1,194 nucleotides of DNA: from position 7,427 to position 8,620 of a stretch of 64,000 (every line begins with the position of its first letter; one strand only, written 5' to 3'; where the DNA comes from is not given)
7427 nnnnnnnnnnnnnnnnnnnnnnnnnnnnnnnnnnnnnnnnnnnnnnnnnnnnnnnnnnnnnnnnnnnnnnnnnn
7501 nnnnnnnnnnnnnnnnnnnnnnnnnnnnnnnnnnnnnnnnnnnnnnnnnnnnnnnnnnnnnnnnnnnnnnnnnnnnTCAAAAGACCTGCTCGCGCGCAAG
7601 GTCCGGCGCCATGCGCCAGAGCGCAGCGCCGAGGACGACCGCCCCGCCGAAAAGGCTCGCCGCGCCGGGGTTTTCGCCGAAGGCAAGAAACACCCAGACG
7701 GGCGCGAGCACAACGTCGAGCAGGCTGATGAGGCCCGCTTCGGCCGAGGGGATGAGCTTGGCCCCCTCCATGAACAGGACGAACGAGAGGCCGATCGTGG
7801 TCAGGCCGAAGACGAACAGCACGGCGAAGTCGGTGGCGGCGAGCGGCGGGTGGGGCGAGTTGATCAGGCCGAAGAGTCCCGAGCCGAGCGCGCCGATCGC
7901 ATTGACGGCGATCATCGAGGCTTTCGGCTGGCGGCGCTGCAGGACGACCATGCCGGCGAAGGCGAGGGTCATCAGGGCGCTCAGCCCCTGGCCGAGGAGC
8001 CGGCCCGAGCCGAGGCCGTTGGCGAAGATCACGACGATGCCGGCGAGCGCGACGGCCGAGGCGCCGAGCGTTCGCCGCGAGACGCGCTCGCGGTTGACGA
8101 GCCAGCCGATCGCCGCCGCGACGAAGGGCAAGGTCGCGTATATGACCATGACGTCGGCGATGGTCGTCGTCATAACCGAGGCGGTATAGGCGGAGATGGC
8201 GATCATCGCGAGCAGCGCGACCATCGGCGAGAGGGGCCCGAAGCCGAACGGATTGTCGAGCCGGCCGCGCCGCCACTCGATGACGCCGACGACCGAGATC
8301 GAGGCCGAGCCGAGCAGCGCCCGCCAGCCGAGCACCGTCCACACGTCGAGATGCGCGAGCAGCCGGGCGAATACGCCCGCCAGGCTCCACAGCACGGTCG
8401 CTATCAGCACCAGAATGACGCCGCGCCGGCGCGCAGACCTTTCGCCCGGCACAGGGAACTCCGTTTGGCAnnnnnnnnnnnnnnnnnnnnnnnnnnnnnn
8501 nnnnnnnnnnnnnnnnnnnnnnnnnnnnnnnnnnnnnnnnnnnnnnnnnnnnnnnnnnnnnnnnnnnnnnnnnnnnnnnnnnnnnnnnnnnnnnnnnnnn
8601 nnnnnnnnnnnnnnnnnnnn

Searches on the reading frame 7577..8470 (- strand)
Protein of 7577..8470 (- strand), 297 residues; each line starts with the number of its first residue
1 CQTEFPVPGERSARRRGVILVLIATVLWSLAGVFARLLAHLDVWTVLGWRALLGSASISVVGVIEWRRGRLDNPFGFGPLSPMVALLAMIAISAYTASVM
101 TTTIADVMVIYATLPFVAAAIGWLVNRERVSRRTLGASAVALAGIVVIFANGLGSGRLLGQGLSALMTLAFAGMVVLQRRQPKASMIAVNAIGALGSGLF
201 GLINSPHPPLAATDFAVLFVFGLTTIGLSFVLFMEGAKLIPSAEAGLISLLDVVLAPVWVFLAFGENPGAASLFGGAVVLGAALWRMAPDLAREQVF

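Call 86: search_protein_families(library=pfam, proteins=[window:7577-8470:-])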
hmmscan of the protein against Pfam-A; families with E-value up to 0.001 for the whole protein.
window:7577-8470:- (297 aa): 1 family
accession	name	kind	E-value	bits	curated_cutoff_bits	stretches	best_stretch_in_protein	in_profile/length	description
PF00892.27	EamA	-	2e-22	80.4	28.2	2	16-149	2-134/135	EamA-like transporter family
